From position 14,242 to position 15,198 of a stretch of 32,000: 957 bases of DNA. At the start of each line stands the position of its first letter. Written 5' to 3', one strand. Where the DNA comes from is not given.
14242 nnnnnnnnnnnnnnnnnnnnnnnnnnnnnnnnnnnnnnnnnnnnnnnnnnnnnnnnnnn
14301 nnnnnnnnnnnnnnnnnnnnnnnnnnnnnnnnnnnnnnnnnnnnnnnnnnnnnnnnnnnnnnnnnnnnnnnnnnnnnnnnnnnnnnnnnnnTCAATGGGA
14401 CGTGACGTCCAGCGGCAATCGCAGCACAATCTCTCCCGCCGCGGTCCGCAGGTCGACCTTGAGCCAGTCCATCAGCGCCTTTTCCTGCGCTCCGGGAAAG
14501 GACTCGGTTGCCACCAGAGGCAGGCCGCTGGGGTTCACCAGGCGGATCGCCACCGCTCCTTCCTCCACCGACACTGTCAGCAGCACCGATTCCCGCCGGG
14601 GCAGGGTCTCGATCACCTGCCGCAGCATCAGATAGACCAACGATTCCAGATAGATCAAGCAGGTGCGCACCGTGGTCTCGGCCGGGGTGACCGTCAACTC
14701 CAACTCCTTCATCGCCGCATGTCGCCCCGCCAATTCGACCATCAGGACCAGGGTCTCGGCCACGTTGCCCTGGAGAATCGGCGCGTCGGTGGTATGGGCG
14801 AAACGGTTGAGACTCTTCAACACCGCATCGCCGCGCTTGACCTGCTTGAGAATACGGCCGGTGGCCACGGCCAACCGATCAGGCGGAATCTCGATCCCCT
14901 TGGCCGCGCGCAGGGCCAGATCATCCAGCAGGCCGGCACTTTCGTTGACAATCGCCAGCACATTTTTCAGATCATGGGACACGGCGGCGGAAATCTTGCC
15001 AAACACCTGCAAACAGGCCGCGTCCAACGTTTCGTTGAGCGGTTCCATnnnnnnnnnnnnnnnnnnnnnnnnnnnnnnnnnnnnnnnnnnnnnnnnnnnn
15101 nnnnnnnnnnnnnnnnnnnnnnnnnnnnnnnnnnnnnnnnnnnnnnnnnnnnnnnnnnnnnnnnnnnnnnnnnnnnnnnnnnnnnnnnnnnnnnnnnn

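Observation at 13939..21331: Two-tier signalling cascade: PAS-HK/NtrC pair, then a sigma-54 promoter, then an operon whose gene order spells a His-Asp-His-Asp phosphorelay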

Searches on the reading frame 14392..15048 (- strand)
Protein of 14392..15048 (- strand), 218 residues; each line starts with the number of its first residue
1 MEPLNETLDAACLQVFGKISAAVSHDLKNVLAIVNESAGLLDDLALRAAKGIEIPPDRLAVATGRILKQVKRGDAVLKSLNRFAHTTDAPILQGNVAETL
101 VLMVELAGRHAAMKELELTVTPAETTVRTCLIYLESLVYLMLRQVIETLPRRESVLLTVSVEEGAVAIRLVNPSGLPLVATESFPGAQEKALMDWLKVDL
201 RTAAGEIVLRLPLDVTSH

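Call 3: search_protein_families(library=pfam, proteins=[window:14392-15048:-], max_evalue=0.01)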
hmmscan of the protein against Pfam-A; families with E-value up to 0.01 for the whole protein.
window:14392-15048:- (218 aa): 0 families

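Call 7: search_solved_structures(query=window:14392-15048:-, max_evalue=10, show_alignments=3)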
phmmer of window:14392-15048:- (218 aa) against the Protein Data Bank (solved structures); distinct sequences matched with E-value up to 10: 1.
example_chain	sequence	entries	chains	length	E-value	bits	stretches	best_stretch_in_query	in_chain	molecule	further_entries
3d36_A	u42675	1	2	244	0.15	15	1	13-172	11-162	Sporulation kinase B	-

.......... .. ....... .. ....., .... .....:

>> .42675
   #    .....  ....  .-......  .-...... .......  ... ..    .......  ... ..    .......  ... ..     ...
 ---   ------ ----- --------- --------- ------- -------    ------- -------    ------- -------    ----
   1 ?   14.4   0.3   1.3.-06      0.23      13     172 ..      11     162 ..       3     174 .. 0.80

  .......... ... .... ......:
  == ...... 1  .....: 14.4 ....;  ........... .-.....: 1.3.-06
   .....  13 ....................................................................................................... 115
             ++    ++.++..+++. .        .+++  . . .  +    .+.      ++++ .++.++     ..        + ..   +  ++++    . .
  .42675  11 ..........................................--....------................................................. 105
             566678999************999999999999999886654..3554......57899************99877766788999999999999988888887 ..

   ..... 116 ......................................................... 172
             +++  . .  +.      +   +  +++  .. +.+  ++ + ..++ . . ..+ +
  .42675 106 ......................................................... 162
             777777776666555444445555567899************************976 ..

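Call 8: search_protein_families(library=ncbifam, proteins=[window:14392-15048:-], max_evalue=0.1)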
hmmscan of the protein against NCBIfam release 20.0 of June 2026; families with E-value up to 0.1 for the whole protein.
window:14392-15048:- (218 aa): 3 families
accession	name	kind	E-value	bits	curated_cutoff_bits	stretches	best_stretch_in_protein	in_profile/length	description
TIGR02916.1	PEP_his_kin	equivalog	0.0089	14.6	300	1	6-171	465-617/679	XrtA/PEP-CTERM system histidine kinase PrsK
NF047466.1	hybrid_RR_LvrB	exception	0.057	12.6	500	1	13-123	149-251/377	hybrid histidine kinase/response regulator LvrB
NF009037.0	PRK12370.1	equivalog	0.076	11.4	589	1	50-132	397-479/553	HilA/EilA family virulence transcriptional regulator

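Call 9: find_homologous_proteins(query=window:14392-15048:-, max_evalue=0.001)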
Query window:14392-15048:- (218 aa): 146 proteins with E <= 0.001 among 1594 candidates; the best 120 are listed.
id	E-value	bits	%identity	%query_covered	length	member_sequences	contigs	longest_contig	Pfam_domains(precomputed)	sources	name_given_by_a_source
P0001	1.0e-130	451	100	100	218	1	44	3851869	-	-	-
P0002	8.9e-93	327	71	99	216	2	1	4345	-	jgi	jgi:C4-dicarboxylate-specific signal transduction histidine kinase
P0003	1.3e-92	327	74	97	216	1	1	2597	-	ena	-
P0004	3.3e-92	326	73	99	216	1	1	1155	-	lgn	-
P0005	5.6e-92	325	74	97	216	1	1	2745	-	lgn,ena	-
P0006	5.8e-92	325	74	97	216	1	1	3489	-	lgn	-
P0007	7.8e-92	324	73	97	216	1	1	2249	-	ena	-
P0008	1.5e-91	323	73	97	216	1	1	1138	-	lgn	-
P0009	1.8e-91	323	74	97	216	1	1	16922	-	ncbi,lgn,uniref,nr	ncbi:hypothetical protein [Desulfobulbus sp.]|uniref:hypothetical protein n=1 Tax=Desulfobulbus sp. 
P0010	2.3e-91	323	74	97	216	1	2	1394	-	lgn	-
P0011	2.7e-91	323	73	97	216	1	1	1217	-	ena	-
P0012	3.0e-91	322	72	99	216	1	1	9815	-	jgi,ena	-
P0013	3.1e-91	322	73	97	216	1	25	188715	-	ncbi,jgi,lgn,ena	jgi:signal transduction histidine kinase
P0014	3.2e-91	322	73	97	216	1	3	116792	-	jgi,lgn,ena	jgi:signal transduction histidine kinase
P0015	4.1e-91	322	73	97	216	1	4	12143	-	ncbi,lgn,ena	-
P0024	1.3e-89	317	74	98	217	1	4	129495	-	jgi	jgi:light-regulated signal transduction histidine kinase (bacteriophytochrome)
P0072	7.9e-34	135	42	96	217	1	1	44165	-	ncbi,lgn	-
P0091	1.5e-30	124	37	97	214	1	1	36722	-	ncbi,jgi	ncbi:MAG: nitrogen fixation/metabolism regulation signal transduction histidine kinase [Desulforhopa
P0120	1.3e-23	102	45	53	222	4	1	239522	-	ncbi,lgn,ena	-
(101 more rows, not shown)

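Call 11: find_encoding_contigs(protein=P0120, flank=8000, max_places=2)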
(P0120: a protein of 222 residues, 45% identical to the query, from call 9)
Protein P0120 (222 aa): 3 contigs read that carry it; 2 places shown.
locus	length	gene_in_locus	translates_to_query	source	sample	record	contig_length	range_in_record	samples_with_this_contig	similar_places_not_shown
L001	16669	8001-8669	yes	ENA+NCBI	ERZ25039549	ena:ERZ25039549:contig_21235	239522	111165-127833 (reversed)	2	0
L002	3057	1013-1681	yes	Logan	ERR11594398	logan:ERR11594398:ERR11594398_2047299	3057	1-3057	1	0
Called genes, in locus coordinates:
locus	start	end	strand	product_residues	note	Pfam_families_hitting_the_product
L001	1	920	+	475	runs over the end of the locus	PF06224:AlkZ-like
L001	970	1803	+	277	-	PF00583:Acetyltransf_1, PF13673:Acetyltransf_10 (weak), PF13508:Acetyltransf_7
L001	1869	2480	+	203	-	PF00440:TetR_N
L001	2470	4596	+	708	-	PF00916:Sulfate_transp, PF01740:STAS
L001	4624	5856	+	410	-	PF13189:Cytidylate_kin2, PF00072:Response_reg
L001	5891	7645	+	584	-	PF02743:dCache_1, PF00512:HisKA, PF02518:HATPase_c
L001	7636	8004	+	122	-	PF00072:Response_reg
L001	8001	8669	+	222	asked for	-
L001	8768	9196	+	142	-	PF00072:Response_reg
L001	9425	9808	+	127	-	-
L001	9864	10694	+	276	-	-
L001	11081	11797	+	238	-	-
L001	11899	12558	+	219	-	PF01209:Ubie_methyltran, PF02353:CMAS (weak), PF05175:MTS, PF13489:Methyltransf_23, PF13847:Methyltransf_31, PF08241:Methyltransf_11, PF08242:Methyltransf_12, PF13649:Methyltransf_25, +1 more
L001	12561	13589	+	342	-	-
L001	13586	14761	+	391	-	PF12704:MacB_PCD, PF02687:FtsX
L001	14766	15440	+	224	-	PF00005:ABC_tran, PF02463:SMC_N (faint), PF13304:AAA_21 (faint)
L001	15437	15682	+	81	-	PF09699:Paired_CXXCH_1 (weak)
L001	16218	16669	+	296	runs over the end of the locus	-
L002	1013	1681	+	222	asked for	-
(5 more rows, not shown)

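Call 12: find_encoding_contigs(protein=P0072, flank=8000, max_places=2)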
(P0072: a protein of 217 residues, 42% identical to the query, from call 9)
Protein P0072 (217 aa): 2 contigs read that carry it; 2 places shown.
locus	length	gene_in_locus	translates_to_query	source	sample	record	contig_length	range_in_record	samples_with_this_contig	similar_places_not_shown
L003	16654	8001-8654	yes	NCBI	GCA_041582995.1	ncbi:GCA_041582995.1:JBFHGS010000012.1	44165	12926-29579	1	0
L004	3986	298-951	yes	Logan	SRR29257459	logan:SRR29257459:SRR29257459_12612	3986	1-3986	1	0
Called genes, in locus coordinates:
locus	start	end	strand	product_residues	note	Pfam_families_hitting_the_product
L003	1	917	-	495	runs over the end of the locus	PF00939:Na_sulph_symp, PF03600:CitMHS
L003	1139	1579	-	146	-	PF00072:Response_reg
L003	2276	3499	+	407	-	PF13189:Cytidylate_kin2, PF00072:Response_reg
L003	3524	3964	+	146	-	PF00072:Response_reg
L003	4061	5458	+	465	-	PF13426:PAS_9 (weak), PF00158:Sigma54_activat, PF14532:Sigma54_activ_2, PF07728:AAA_5 (weak), PF25601:AAA_lid_14, PF02954:HTH_8, PF18024:HTH_50 (weak)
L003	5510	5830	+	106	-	-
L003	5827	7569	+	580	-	PF02743:dCache_1, PF00512:HisKA, PF02518:HATPase_c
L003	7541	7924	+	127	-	PF00072:Response_reg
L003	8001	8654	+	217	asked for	-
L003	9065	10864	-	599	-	PF00009:GTP_EFTU, PF01926:MMR_HSR1 (weak), PF03144:GTP_EFTU_D2, PF22042:EF-G_D2 (weak), PF00679:EFG_C, PF21018:BipA_C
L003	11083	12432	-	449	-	PF00270:DEAD, PF04851:ResIII, PF00271:Helicase_C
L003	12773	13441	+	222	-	-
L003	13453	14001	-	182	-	PF09831:DUF2058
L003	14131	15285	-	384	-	PF07690:MFS_1 (weak)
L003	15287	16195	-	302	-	-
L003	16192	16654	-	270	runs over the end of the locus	-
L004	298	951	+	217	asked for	-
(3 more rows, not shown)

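Call 13: find_encoding_contigs(protein=P0091, flank=8000, max_places=2)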
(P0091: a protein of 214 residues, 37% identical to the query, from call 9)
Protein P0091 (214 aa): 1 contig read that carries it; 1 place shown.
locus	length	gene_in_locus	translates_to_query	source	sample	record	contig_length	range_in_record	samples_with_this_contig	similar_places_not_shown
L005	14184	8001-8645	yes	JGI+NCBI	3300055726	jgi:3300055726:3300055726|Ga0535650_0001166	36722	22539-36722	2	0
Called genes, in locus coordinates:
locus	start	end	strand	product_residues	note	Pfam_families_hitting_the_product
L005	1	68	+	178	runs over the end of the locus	PF06041:DUF924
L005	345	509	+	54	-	PF01679:Pmp3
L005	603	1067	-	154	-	PF00582:Usp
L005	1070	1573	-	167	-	PF00582:Usp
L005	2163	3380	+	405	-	PF13189:Cytidylate_kin2, PF00072:Response_reg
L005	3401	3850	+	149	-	PF00072:Response_reg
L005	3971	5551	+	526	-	PF00939:Na_sulph_symp, PF03600:CitMHS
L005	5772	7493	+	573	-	PF02743:dCache_1, PF00512:HisKA (weak), PF02518:HATPase_c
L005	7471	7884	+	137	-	PF00072:Response_reg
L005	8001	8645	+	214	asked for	-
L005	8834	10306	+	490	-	PF12729:4HB_MCP_1 (faint), PF00512:HisKA, PF02518:HATPase_c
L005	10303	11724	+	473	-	PF00072:Response_reg, PF00158:Sigma54_activat, PF14532:Sigma54_activ_2, PF07728:AAA_5 (weak), PF25601:AAA_lid_14, PF02954:HTH_8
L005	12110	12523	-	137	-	PF00072:Response_reg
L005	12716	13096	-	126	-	PF00072:Response_reg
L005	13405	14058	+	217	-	PF00571:CBS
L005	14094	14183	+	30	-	?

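Call 19: find_related_loci(query=A1, collection=genome_contigs, flank=10000)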
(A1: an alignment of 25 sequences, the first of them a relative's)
Query A1 (218 aa) in genome_contigs; peptide patterns used: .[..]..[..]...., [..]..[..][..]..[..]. (x = any residue, [..] = any of these).
590 stretches matched a pattern; 465 encode a relative of the query (tblastn E <= 1e-3); the best 80 are kept; 80 distinct loci.
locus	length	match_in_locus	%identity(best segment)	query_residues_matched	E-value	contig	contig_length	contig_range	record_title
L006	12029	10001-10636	74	1-212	2e-100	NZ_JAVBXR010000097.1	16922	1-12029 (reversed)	MAG: Desulfobulbus sp. isolate GS12 1792, whole genome shotgun sequence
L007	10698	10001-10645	67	1-215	2e-94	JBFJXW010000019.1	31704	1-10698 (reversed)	MAG: Desulfobulbus sp. isolate Mix_sand19.2022.05.G.7 k141_3822980_length_31704_cov_14.7172, whole genome shotgun sequen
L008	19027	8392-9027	67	1-212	1e-91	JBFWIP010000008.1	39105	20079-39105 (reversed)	MAG: Desulfobulbus sp. isolate CA_2019_NHSR_108 NODE_2435_length_39105_cov_18.041023_NHSR, whole genome shotgun sequence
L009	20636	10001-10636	65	1-212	2e-86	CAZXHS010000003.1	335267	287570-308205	MAG TPA_asm: uncultured Desulfobulbus sp. isolate SRP220891_co1_493 genome assembly, contig: NODE_18_length_335267_cov_1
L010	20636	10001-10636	62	1-212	2e-85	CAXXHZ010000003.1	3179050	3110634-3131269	MAG: uncultured Desulfobulbus sp. isolate bd6dbf35-2021-44f6-84f6-768688d3149b genome assembly, contig: contig_3, whole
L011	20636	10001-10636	63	1-212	1e-82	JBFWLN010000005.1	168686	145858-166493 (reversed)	MAG: Desulfobulbus sp. isolate CA_2019_NHSR_67 NODE_223_length_168686_cov_14.209387_NHSR, whole genome shotgun sequence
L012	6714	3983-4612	49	5-215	1e-50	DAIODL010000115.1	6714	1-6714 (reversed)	MAG TPA_asm: Desulfobulbus sp. isolate CTOTU1904 NODE_4520_length_6714_cov_4.028683, whole genome shotgun sequence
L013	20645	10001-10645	38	4-218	3e-46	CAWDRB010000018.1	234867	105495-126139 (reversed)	MAG: uncultured delta proteobacterium isolate MFD04716.bin.2.141 genome assembly, contig: contig_4907, whole genome shot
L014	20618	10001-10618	40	7-212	1e-43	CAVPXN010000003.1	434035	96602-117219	MAG: uncultured delta proteobacterium isolate MFD01721.bin.1.277 genome assembly, contig: contig_17756, whole genome sho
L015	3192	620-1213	42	8-203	4e-43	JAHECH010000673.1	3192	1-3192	MAG: Deltaproteobacteria bacterium isolate Ww165 NODE_119408_length_3192_cov_3.240638, whole genome shotgun sequence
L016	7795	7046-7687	38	6-215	5e-43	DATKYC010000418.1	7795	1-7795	MAG TPA_asm: Acidobacteriota bacterium isolate SMAG_U14209 k141_2635692, whole genome shotgun sequence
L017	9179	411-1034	40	6-209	5e-43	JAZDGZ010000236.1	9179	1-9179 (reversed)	MAG: Pseudomonadota bacterium isolate MEGAHIT-group-0.292 k141_2256859, whole genome shotgun sequence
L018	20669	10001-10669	37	4-217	4e-42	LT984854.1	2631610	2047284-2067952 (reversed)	uncultured Desulfobacterium sp. isolate TRIP AH-1 genome assembly, scaffold: PITCH_a_scaffold1, whole genome shotgun seq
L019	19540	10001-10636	37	7-218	6e-42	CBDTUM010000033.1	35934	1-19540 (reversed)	MAG TPA_asm: uncultured Desulfopila sp. isolate SRR7614695_binner123_Refined_84 genome assembly, contig: ERZ23877680.626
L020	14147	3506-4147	37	4-214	2e-41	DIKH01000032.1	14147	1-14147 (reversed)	MAG TPA_asm: Desulfobacteraceae bacterium UBA5623 UBA5623_contig_142699, whole genome shotgun sequence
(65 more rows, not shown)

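Call 24: predict_structure(alignment_id=A1)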
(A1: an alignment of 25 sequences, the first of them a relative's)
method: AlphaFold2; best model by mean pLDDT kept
length: 218 residues; sequences in the alignment: 25
mean_pLDDT: 93.7   pTM: 0.87
mean pLDDT of the five models: 93.7, 92.7, 92.7, 91.7, 91.7
residues with pLDDT >= 90: 195; 70-90: 16; 50-70: 5; < 50: 2
segments of 3 or more residues with pLDDT < 50: none
pLDDT, mean of each block of 10 residues (from residue 1): 70 94 95 96 96 95 96 96 91 94 96 97 95 97 97 98 95 97 92 95 97 80
secondary structure, 60 per line:
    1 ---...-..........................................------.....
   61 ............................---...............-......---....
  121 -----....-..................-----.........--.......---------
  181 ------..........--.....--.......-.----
elements in order: H8-49 H56-88 E92-95 H96-106 H108-113 E117-120 E126-129 H131-148 E154-162 E165-171 H187-196 E199-203 E206-212
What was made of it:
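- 14392..15048 (-): Kinase-derived relay protein (218 aa). It has a DHp hairpin with invariant His25 (SHDLKN) and a CA-like domain without ATP-binding boxes. Proposed histidine phosphotransferase. AF2 pLDDT 93.7 (call 24).
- On Spo0B/ChpT/PhyT-like histidine phosphotransferase (functional class): The AF2 model has helices 8-49 and 56-88 at pLDDT >90 (call 24).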

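Call 28: fold_search(model_id=the predicted structure, library=pdb)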
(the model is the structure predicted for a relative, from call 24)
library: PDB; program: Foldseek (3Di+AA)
matches with E <= 10: 730; with E <= 0.001: 293
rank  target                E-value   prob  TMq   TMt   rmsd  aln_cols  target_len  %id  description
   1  6rh0_A                1.6e-10  1.00  0.46  0.44   8.2       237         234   12  Revisiting pH-gated conformational switch. Complex HK853-RR468 pH 5.5 (released 2020-02-19)
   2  6rfv_B                1.7e-10  1.00  0.45  0.42   8.4       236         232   11  Revisiting pH-gated conformational switch. Complex HK853-RR468 pH 7 (released 2020-02-19)
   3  6rh0_B                1.8e-10  1.00  0.46  0.43   8.4       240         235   12  Revisiting pH-gated conformational switch. Complex HK853-RR468 pH 5.5 (released 2020-02-19)
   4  3dge_A                2.1e-10  1.00  0.46  0.43   8.6       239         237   12  Structure of a histidine kinase-response regulator complex reveals insights into Two-component signaling and a novel c (released 2009-07-07)
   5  4q20_B                2.3e-10  1.00  0.49  0.47   8.1       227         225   17  Crystal structure of a C-terminal part of tyrosine kinase (DivL) from Caulobacter crescentus CB15 at 2.50 A resolution (released 2014-04-23)
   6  6rgz_A                2.3e-10  1.00  0.46  0.43   8.5       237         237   10  Revisiting pH-gated conformational switch. Complex HK853-RR468 pH 6.5 (released 2020-02-19)
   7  6paj_A                5.9e-10  1.00  0.46  0.49   7.4       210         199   14  Structure of the SrrAB Histidine Kinase DHp-CA domain (released 2020-04-22)
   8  6rgy_A                6.3e-10  1.00  0.45  0.42   8.5       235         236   11  Revisiting pH-gated conformational switch. Complex HK853-RR468 pH 7.5 (released 2020-02-19)
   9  6rgy_B                7.0e-10  1.00  0.46  0.42   8.5       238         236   11  Revisiting pH-gated conformational switch. Complex HK853-RR468 pH 7.5 (released 2020-02-19)
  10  3d36_B                7.4e-10  1.00  0.47  0.47   9.8       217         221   16  How to Switch Off a Histidine Kinase: Crystal Structure of Geobacillus stearothermophilus KinB with the Inhibitor Sda (released 2009-01-13)
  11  4q20_A                8.8e-10  1.00  0.48  0.45   9.4       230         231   15  Crystal structure of a C-terminal part of tyrosine kinase (DivL) from Caulobacter crescentus CB15 at 2.50 A resolution (released 2014-04-23)
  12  7zp0_E                8.8e-10  1.00  0.48  0.49   9.4       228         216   14  Crystal structure of CusS histidine kinase catalytic core from Escherichia coli (released 2022-08-31)
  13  7zp0_A                9.8e-10  1.00  0.48  0.48   8.2       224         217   15  Crystal structure of CusS histidine kinase catalytic core from Escherichia coli (released 2022-08-31)
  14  2c2a                  1.2e-09  1.00  0.48  0.44   7.7       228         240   12  Structure of the entire cytoplasmic portion of a sensor histidine kinase protein (released 2005-11-21)
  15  5uht_A                1.2e-09  1.00  0.46  0.43   8.4       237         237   11  Structure of the Thermotoga maritima HK853-BeF3-RR468 complex at pH 5.0 (released 2017-12-27)
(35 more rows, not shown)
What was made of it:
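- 14392..15048 (-): Foldseek hits HK853, DivL and KinB at 1e-10 (call 28).
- Confident DHp plus CA-like fold (calls 24, 28). DivL is among the best structural matches (call 28). HK853, KinB and CusS score the same (call 28).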

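Call 42: search_protein_families(library=pfam, proteins=[L011:11298-11729:+, L011:12342-12800:+, L011:12831-13355:+, L011:13392-14879:+, L011:15079-16581:+, L011:17670-18539:+, L009:11268-11726:+, L009:11938-13395:+, L009:13996-14925:+, L009:15491-17512:+], max_evalue=0.001)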
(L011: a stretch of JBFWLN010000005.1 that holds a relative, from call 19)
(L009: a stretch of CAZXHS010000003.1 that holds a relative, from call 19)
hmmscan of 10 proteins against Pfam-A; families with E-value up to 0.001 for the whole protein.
L011:11298-11729:+ (143 aa): 1 family
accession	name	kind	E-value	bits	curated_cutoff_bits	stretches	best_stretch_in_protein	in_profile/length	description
PF07238.19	PilZ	-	4e-11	43.6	22.5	1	46-130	9-96/102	PilZ domain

L011:12342-12800:+ (152 aa): 1 family
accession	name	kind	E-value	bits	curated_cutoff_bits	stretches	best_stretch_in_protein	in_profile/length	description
PF00072.30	Response_reg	-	7.7e-31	107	30.2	1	15-124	1-110/111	Response regulator receiver domain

L011:12831-13355:+ (174 aa): 1 family
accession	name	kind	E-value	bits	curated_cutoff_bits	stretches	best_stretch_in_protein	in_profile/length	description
PF00571.33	CBS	-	6.8e-12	46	24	1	118-169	4-56/57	CBS domain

L011:13392-14879:+ (495 aa): 2 families
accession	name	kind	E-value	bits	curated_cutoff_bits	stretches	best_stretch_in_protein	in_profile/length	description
PF00939.25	Na_sulph_symp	-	1.1e-44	153.7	27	1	53-488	26-471/472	Sodium:sulfate symporter transmembrane region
PF03600.22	CitMHS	-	8.8e-32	111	31.9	1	69-431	2-335/336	Citrate transporter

L011:15079-16581:+ (500 aa): 9 families
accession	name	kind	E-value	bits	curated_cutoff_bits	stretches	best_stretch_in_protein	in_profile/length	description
PF00158.32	Sigma54_activat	-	3.8e-71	238.6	20.2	1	169-335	1-167/168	Sigma-54 interaction domain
PF25601.1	AAA_lid_14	-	1.1e-24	86.5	27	1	341-423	1-83/87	AAA+ ATPase lid domain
PF14532.12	Sigma54_activ_2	-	6.9e-22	78.6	25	1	170-340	1-138/138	Sigma-54 interaction domain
PF02954.25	HTH_8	-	1.5e-15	57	22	1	448-483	5-40/42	Bacterial regulatory protein, Fis family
PF08448.16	PAS_4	-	5.3e-09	36.7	23.1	1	46-152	1-107/110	PAS fold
PF13426.13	PAS_9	-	5.4e-08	33.5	27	1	50-151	1-102/103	PAS domain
PF07728.20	AAA_5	-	7.3e-08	32.9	22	1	193-313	2-125/139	AAA domain (dynein-related subfamily)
PF00989.32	PAS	-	4.4e-05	23.9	22.6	1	44-149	5-112/113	PAS fold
PF13188.13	PAS_8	-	6.8e-05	23.1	21.8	1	44-88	5-49/65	PAS domain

L011:17670-18539:+ (289 aa): 1 family
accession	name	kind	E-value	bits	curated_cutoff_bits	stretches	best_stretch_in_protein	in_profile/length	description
PF00512.31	HisKA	-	3.2e-08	33.9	26.9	1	76-132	5-60/66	His Kinase A (phospho-acceptor) domain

L009:11268-11726:+ (152 aa): 1 family
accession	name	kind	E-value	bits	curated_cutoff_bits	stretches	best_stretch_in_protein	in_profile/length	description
PF07238.19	PilZ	-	1.2e-09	38.9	22.5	1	58-142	12-99/102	PilZ domain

L009:11938-13395:+ (485 aa): 8 families
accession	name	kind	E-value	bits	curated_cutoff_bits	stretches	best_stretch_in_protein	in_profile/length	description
PF00158.32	Sigma54_activat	-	1e-70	237.2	20.2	1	156-322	1-167/168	Sigma-54 interaction domain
PF25601.1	AAA_lid_14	-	1.1e-23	83.3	27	1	328-405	1-78/87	AAA+ ATPase lid domain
PF14532.12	Sigma54_activ_2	-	1.3e-20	74.4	25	1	157-327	1-138/138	Sigma-54 interaction domain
PF02954.25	HTH_8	-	5e-15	55.4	22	1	433-468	5-40/42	Bacterial regulatory protein, Fis family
PF08448.16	PAS_4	-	2.8e-10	40.9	23.1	1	33-133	1-101/110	PAS fold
PF07728.20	AAA_5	-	1.8e-07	31.7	22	1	180-300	2-125/139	AAA domain (dynein-related subfamily)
PF13426.13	PAS_9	-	1.2e-06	29.2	27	1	37-134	1-98/103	PAS domain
PF13188.13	PAS_8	-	0.00035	20.8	21.8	0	31-73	5-44/65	PAS domain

L009:13996-14925:+ (309 aa): 1 family
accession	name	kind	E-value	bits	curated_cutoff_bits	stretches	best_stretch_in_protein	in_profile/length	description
PF00512.31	HisKA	-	2.9e-06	27.7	26.9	1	99-155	5-60/66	His Kinase A (phospho-acceptor) domain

L009:15491-17512:+ (673 aa): 2 families
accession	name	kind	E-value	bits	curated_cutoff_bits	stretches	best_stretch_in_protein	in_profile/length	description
PF13517.12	FG-GAP_3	-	8.8e-18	65.1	26.9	2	350-408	1-60/61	FG-GAP-like repeat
PF01839.29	FG-GAP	-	3.4e-10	40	22.1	0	562-580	4-22/37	FG-GAP repeat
